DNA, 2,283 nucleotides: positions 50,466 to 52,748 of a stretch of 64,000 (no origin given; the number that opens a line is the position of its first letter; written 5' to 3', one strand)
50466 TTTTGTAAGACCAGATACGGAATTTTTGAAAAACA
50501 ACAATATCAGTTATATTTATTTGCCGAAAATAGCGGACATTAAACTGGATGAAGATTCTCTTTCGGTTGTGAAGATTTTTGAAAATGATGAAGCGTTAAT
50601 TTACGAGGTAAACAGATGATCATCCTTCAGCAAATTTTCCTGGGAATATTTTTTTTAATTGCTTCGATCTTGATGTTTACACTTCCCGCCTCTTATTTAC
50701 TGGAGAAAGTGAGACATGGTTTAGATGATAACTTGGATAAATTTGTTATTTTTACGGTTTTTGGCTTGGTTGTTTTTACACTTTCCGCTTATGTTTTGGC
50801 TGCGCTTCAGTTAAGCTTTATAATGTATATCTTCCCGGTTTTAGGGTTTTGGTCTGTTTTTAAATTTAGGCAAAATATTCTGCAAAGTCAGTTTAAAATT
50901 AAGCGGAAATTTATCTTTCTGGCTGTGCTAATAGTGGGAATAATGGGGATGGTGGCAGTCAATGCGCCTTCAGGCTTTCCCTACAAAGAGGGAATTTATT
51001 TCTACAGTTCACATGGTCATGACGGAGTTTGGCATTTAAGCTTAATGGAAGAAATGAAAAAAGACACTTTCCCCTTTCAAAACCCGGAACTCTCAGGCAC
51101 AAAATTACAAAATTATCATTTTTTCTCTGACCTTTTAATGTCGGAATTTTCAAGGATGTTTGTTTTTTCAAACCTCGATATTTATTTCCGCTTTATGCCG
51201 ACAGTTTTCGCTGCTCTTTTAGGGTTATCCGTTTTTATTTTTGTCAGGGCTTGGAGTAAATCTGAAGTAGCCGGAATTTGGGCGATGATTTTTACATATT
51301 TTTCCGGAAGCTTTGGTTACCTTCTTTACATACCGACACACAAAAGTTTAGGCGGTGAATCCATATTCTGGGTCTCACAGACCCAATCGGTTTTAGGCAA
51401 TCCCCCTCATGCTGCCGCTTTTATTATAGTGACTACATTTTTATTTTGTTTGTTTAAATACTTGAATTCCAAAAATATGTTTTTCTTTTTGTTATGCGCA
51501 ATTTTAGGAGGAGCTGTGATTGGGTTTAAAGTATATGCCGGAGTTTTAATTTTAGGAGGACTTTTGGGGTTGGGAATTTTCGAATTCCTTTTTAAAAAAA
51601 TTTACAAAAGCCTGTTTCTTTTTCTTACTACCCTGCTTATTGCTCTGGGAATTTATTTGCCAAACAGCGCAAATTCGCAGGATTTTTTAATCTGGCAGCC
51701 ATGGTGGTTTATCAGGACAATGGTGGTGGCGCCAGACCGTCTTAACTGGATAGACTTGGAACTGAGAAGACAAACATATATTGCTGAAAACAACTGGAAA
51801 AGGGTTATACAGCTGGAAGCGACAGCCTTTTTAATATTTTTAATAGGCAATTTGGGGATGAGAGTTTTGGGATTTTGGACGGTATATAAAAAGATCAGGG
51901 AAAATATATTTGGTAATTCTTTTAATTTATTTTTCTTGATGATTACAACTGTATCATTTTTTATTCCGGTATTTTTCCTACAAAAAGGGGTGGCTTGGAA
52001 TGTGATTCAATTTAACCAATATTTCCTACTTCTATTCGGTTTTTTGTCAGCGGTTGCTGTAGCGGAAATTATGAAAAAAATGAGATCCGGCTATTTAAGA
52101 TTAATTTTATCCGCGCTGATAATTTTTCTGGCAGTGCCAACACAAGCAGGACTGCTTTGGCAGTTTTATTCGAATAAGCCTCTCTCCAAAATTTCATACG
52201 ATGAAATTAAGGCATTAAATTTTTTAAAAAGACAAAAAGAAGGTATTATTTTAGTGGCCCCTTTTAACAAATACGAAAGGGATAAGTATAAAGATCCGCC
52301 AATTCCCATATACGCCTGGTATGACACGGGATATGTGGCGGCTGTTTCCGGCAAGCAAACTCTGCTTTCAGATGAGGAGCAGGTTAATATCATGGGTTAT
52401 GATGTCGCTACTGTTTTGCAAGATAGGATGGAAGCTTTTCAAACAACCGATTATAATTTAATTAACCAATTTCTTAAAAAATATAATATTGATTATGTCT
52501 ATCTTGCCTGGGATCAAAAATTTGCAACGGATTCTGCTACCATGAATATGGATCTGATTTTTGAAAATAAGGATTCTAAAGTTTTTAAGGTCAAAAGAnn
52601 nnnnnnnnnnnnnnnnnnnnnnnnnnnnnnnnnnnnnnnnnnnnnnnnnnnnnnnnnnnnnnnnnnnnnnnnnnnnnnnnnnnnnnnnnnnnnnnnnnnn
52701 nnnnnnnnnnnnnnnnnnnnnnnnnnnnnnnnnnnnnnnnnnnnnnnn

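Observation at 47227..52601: Tandem pair of giant novel membrane paralogs (family C) with shared motif blocks, one carrying a 480-aa secreted N-terminal domain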

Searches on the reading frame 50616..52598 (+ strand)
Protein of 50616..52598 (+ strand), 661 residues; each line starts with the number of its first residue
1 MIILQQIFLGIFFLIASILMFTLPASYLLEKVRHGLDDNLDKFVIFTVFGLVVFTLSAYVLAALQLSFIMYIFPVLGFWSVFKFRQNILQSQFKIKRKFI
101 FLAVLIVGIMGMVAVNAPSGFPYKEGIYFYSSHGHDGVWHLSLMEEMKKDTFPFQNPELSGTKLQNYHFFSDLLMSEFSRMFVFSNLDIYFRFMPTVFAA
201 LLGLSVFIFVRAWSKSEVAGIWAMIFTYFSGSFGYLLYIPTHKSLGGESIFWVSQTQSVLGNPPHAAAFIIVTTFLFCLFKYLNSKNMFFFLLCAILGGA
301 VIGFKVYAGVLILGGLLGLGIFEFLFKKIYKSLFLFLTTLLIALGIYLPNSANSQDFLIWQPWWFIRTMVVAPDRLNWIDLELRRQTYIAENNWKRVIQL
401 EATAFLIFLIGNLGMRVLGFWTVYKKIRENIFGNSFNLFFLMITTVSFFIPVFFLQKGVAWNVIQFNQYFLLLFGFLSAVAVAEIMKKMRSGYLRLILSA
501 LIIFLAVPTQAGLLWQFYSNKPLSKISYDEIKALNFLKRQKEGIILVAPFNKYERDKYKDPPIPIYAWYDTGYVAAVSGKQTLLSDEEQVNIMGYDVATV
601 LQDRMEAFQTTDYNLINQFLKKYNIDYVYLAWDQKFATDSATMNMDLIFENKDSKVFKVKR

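Call 6: search_protein_families(library=pfam, proteins=[window:50616-52598:+], max_evalue=0.01)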
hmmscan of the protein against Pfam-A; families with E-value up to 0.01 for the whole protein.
window:50616-52598:+ (661 aa): 0 families

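Call 7: search_protein_families(library=ncbifam, proteins=[window:50616-52598:+], max_evalue=1)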
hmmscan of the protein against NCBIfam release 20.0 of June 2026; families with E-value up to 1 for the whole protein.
window:50616-52598:+ (661 aa): 0 families

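Call 9: search_solved_structures(query=window:50616-52598:+, max_evalue=10)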
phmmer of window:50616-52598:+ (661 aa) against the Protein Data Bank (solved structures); distinct sequences matched with E-value up to 10: 1.
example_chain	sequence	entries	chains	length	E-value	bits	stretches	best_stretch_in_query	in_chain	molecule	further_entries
9evs_W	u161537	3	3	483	0.12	14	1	80-163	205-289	mS29 | Small ribosomal subunit protein mS29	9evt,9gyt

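Call 10: find_homologous_proteins(query=window:50616-52598:+)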
Query window:50616-52598:+ (661 aa): 674 proteins with E <= 0.001 among 8000 candidates; the best 120 are listed.
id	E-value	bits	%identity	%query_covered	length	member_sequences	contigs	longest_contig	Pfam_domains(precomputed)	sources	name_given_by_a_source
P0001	0.0e+0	1195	80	100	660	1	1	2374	-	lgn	-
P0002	0.0e+0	1170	78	100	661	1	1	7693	-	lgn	-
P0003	0.0e+0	1157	77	98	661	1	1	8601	-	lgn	-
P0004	0.0e+0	1117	74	100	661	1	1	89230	-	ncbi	-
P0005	0.0e+0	1115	74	100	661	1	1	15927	-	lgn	-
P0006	0.0e+0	1104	72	100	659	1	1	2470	-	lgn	-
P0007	0.0e+0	1103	73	100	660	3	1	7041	-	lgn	-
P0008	0.0e+0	1096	72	100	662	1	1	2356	-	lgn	-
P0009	0.0e+0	1096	73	100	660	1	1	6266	-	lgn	-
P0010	0.0e+0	1088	72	100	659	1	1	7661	-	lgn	-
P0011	0.0e+0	1080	72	100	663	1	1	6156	-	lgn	-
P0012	0.0e+0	1078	72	100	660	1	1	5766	-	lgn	-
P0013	0.0e+0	1074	72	98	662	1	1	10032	-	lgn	-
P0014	0.0e+0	1069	72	100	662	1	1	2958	-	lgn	-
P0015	0.0e+0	1067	71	100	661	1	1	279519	-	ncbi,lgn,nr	ncbi:hypothetical protein HYW41_01715 [Candidatus Daviesbacteria bacterium]|nr:hypothetical protein 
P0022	0.0e+0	1055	70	100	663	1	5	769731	-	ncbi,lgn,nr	ncbi:hypothetical protein HYU45_02380 [Candidatus Daviesbacteria bacterium]|nr:hypothetical protein 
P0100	7.6e-254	862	59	100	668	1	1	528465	-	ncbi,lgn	-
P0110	1.8e-238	811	55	99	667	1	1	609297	-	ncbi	-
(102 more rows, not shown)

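Call 20: search_solved_structures(query=A1, max_evalue=10)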
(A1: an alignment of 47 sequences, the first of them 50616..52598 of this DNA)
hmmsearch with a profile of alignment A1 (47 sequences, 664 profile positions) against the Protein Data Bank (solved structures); distinct sequences matched with E-value up to 10: 0.

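Call 24: predict_structure(alignment_id=A1)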
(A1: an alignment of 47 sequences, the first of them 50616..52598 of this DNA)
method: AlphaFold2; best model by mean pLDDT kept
length: 661 residues; sequences in the alignment: 47
mean_pLDDT: 86.9   pTM: 0.90
mean pLDDT of the five models: 86.9, 86.1, 86.1, 85.9, 82.1
residues with pLDDT >= 90: 361; 70-90: 242; 50-70: 56; < 50: 2
segments of 3 or more residues with pLDDT < 50: none
pLDDT, mean of each block of 10 residues (from residue 1): 90 96 91 82 96 96 92 94 85 91 94 85 90 78 90 89 81 94 92 94 97 96 90 76 67 64 89 98 94 97 90 96 93 96 85 54 63 63 87 88 77 84 87 90 89 58 79 94 92 90 81 77 91 95 91 86 84 90 85 82 92 93 95 87 90 94 75
secondary structure, 60 per line:
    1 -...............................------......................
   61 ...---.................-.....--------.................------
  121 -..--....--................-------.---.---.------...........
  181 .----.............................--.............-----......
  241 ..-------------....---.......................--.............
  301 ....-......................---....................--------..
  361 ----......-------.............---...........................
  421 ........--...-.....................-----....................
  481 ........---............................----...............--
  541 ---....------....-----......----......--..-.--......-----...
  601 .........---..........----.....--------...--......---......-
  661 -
elements in order: H2-32 H39-63 H67-83 H85-89 H98-114 E126-129 H132-147 H170-181 H186-214 H217-229 H235-242 H256-259 H263-285 H288-304 H306-327 H331-350 H365-370 H378-390 H394-428 H435-453 H461-488 H492-519 E524-527 H528-538 E544-547 H554-557 H565-568 H573-578 H587-592 H598-609 H613-622 E627-631 E645-650 E654-659

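Call 28: fold_search(model_id=the predicted structure, library=pdb)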
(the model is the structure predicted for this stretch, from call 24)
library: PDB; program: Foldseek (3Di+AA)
matches with E <= 10: 335; with E <= 0.001: 20
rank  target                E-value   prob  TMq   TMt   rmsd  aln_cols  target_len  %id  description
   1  6c26_A                5.9e-10  1.00  0.49  0.49  12.5       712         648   12  The Cryo-EM structure of a eukaryotic oligosaccharyl transferase complex (released 2018-01-31)
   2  9n9j_I                1.1e-09  1.00  0.44  0.42  15.6       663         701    9  Structure of a GRP94 folding intermediate engaged with a CCDC134- and FKBP11-bound secretory translocon (released 2025-11-19)
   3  8age_A                1.4e-09  1.00  0.47  0.49  12.9       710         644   11  Structure of yeast oligosaccharylransferase complex with acceptor peptide bound (released 2022-12-07)
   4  6s7t_A                1.5e-09  1.00  0.46  0.44  13.2       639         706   11  Cryo-EM structure of human oligosaccharyltransferase complex OST-B (released 2019-12-18)
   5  8agc_A                2.0e-09  1.00  0.47  0.45  13.8       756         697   12  Structure of yeast oligosaccharylransferase complex with lipid-linked oligosaccharide and non-acceptor peptide bound (released 2022-12-07)
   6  8b6l_I                2.5e-09  1.00  0.46  0.44  13.5       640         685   10  Subtomogram average of the human Sec61-TRAP-OSTA-translocon (released 2022-12-07)
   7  6ezn_F                4.4e-09  1.00  0.47  0.48  12.7       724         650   12  Cryo-EM structure of the yeast oligosaccharyltransferase (OST) complex (released 2018-01-17)
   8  7oci_F                6.2e-09  1.00  0.50  0.51  12.0       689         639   12  Cryo-EM structure of yeast Ost6p containing oligosaccharyltransferase complex (released 2022-02-16)
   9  7zlh_A                6.8e-09  1.00  0.44  0.44  10.9       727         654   10  Cryo-EM structure of C-mannosyltransferase CeDPY19, in apo state, bound to CMT2-Fab and anti-Fab nanobody (released 2023-01-11)
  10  8agb_A                8.4e-09  1.00  0.49  0.51  12.8       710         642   12  Structure of yeast oligosaccharylransferase complex with lipid-linked oligosaccharide bound (released 2022-12-07)
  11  6s7o_A                8.4e-09  1.00  0.46  0.46  12.7       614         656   10  Cryo-EM structure of human oligosaccharyltransferase complex OST-A (released 2019-12-18)
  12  7zlg_A                2.3e-08  1.00  0.45  0.45   9.9       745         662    9  Cryo-EM structure of C-mannosyltransferase CeDPY19, in complex with acceptor peptide and bound to CMT2-Fab and anti-Fa (released 2023-01-11)
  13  8pn9_A                3.3e-08  1.00  0.48  0.48  11.9       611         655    9  Structure of human oligosaccharyltransferase OST-A complex bound to NGI-1 (released 2024-05-08)
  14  7zli_A                3.9e-08  1.00  0.49  0.49  12.3       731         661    9  Cryo-EM structure of C-mannosyltransferase CeDPY19, in complex with Dol25-P-Man and bound to CMT2-Fab and anti-Fab nan (released 2023-01-11)
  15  3rce_A                5.5e-08  1.00  0.47  0.45  14.4       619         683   12  Bacterial oligosaccharyltransferase PglB (released 2011-06-15)
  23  3vu0_C                3.5e-02  1.00  0.14  0.53   6.8       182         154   12  Crystal structure of the C-terminal globular domain of oligosaccharyltransferase (AfAglB-S2, AF_0040, O30195_ARCFU) fr (released 2013-01-23)
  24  3vu0_A                4.0e-02  1.00  0.14  0.54   5.5       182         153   11  Crystal structure of the C-terminal globular domain of oligosaccharyltransferase (AfAglB-S2, AF_0040, O30195_ARCFU) fr (released 2013-01-23)
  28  3vu0_B                9.2e-02  1.00  0.14  0.53   6.5       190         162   12  Crystal structure of the C-terminal globular domain of oligosaccharyltransferase (AfAglB-S2, AF_0040, O30195_ARCFU) fr (released 2013-01-23)
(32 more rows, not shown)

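Call 33: find_encoding_contigs(protein=window:50616-52598:+, flank=10000, max_places=3)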
Protein window:50616-52598:+ (661 aa): 13 contigs read that carry it; 3 places shown.
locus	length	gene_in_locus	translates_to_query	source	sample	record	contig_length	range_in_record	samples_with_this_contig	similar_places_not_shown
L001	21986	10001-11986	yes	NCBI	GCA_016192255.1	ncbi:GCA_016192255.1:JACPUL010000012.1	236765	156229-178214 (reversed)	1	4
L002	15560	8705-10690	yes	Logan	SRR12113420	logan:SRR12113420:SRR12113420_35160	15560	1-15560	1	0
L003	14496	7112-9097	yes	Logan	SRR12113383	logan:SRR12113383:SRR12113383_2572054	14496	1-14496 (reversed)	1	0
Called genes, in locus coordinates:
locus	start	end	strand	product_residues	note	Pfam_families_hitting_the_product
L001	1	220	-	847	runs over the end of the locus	PF06439:3keto-disac_hyd, PF07819:PGAP1, PF01674:Lipase_2 (faint), PF02450:LCAT, PF24096:DUF7379 (weak), PF00561:Abhydrolase_1 (weak), PF02089:Palm_thioest, PF05057:DUF676 (weak)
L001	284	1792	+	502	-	PF13231:PMT_2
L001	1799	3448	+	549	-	PF10131:PTPS_related (weak)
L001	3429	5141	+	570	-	PF10131:PTPS_related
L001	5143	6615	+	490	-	PF01943:Polysacc_synt, PF13440:Polysacc_synt_3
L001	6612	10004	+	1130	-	-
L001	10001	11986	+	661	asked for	-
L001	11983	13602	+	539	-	PF13231:PMT_2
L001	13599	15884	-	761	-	PF09586:YfhO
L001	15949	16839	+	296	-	PF00535:Glycos_transf_2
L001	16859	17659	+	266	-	PF00535:Glycos_transf_2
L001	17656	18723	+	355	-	PF00534:Glycos_transf_1, PF13692:Glyco_trans_1_4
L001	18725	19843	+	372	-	PF09594:GT87 (weak)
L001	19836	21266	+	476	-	PF13231:PMT_2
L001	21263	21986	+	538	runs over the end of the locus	PF13231:PMT_2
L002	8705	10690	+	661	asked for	-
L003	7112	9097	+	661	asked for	-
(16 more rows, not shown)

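Call 34: search_protein_representatives(alignment_id=A1)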
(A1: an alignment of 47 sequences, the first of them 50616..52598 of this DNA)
Query: 47 sequences, 664 profile positions. Proteins with E-value up to 0.001 (for the whole library): 1764; up to 1e-10: 1373; up to 1e-30: 939. The best 150 are listed.
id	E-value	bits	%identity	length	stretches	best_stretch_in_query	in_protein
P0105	0.0e+00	1063.9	-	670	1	2-663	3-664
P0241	4.4e-253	858.0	-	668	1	4-663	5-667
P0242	3.7e-238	808.7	-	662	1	2-663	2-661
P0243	1.7e-220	750.3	-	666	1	10-663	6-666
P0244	4.8e-208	709.2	-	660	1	8-661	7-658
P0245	8.3e-190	648.9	-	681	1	4-661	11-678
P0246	3.5e-186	636.9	-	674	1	3-662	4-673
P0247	2.8e-180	617.4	-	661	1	12-663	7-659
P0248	4.0e-173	593.8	-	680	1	4-662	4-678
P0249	2.9e-172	590.9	-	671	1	4-662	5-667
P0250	7.1e-169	579.7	-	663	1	4-663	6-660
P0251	9.9e-169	579.3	-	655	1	9-663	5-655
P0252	2.8e-165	567.9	-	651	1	8-662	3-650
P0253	6.1e-164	563.4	-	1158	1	7-663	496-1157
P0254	1.4e-163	562.3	-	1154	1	12-662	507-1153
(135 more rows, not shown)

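Call 37: search_solved_structures(query=A3, max_evalue=10)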
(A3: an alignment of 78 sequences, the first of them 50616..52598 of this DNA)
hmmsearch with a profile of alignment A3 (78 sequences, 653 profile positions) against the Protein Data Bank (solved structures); distinct sequences matched with E-value up to 10: 3.
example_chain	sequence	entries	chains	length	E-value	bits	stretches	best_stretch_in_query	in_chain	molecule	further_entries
3vu0_A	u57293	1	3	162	0.24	12.9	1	586-638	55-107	Putative uncharacterized protein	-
6xeh_A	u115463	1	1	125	1.9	10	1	570-630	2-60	DE NOVO DESIGNED OR386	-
5l1a_A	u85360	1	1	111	3.1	9.3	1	579-642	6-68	Uncharacterized protein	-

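Call 46: find_encoding_contigs(protein=P0022, flank=10000, max_places=1)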
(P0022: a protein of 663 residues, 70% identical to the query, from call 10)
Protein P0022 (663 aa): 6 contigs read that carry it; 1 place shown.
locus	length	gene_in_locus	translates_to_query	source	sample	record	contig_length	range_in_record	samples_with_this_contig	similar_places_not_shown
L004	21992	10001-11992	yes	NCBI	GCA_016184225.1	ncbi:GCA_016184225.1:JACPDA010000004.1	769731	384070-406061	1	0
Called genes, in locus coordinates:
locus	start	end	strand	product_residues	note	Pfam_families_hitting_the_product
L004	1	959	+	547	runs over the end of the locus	PF10131:PTPS_related, PF13231:PMT_2 (weak)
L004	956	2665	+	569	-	PF10131:PTPS_related (weak)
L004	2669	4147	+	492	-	PF01943:Polysacc_synt, PF13440:Polysacc_synt_3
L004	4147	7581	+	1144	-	-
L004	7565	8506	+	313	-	-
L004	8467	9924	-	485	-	PF13231:PMT_2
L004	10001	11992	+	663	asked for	-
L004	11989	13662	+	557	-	-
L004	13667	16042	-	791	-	PF09586:YfhO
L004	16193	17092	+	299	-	PF00535:Glycos_transf_2, PF10111:Glyco_tranf_2_2 (weak), PF13641:Glyco_tranf_2_3 (weak)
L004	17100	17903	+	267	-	PF00535:Glycos_transf_2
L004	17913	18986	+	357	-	PF00534:Glycos_transf_1, PF13692:Glyco_trans_1_4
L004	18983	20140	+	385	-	-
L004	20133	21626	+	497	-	PF13231:PMT_2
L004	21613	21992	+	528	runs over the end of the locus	PF13231:PMT_2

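Call 47: find_encoding_contigs(protein=P0100, flank=10000, max_places=1)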
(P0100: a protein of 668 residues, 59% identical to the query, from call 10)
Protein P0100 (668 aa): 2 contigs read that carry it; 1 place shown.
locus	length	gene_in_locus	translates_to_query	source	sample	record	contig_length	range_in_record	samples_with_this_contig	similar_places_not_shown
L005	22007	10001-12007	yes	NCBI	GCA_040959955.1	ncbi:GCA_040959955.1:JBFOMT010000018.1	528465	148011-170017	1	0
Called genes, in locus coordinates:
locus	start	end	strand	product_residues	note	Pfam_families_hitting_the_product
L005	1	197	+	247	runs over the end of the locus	PF00535:Glycos_transf_2, PF10111:Glyco_tranf_2_2, PF13641:Glyco_tranf_2_3 (faint)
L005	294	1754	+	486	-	PF13231:PMT_2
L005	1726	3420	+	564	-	PF09586:YfhO (weak)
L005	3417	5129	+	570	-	PF10131:PTPS_related, PF13231:PMT_2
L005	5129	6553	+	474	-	PF01943:Polysacc_synt, PF13440:Polysacc_synt_3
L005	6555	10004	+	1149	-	PF12979:DUF3863 (weak)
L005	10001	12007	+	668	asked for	-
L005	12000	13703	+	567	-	PF02366:PMT (weak), PF13231:PMT_2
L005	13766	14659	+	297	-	PF00535:Glycos_transf_2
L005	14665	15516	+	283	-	PF00535:Glycos_transf_2, PF13641:Glyco_tranf_2_3, PF13632:Glyco_trans_2_3, PF02709:Glyco_transf_7C (faint)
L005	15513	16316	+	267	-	PF00535:Glycos_transf_2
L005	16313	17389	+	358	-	PF00534:Glycos_transf_1, PF13692:Glyco_trans_1_4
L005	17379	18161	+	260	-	PF00535:Glycos_transf_2, PF10111:Glyco_tranf_2_2, PF13641:Glyco_tranf_2_3, PF13632:Glyco_trans_2_3, PF02709:Glyco_transf_7C (weak)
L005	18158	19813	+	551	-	PF02366:PMT, PF13231:PMT_2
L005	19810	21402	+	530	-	PF02366:PMT, PF13231:PMT_2 (weak)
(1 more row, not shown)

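Call 48: find_encoding_contigs(protein=P0110, flank=10000, max_places=1)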
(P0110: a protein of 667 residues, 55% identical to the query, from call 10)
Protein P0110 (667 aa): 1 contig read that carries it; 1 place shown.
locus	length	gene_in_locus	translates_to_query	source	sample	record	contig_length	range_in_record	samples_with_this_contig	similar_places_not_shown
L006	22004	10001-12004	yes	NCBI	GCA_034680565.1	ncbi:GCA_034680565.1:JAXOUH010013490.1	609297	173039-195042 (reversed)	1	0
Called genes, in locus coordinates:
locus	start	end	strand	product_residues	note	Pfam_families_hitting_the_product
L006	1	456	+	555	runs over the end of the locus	PF10131:PTPS_related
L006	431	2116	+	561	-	PF10131:PTPS_related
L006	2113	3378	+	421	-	-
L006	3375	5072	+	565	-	PF10131:PTPS_related (weak), PF13231:PMT_2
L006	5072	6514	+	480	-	PF01943:Polysacc_synt, PF13440:Polysacc_synt_3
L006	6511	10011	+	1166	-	PF12979:DUF3863 (faint)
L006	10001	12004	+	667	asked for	-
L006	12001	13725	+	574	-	PF13231:PMT_2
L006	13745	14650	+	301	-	PF00535:Glycos_transf_2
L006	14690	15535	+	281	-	PF00535:Glycos_transf_2, PF13641:Glyco_tranf_2_3, PF13632:Glyco_trans_2_3 (weak)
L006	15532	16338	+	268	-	PF00535:Glycos_transf_2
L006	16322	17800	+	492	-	-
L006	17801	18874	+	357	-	PF20706:GT4-conflict (faint), PF00534:Glycos_transf_1, PF13692:Glyco_trans_1_4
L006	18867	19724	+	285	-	PF00535:Glycos_transf_2, PF10111:Glyco_tranf_2_2, PF13641:Glyco_tranf_2_3, PF13712:Glyco_tranf_2_5, PF13506:Glyco_transf_21 (weak)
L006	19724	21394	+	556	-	PF02366:PMT, PF13231:PMT_2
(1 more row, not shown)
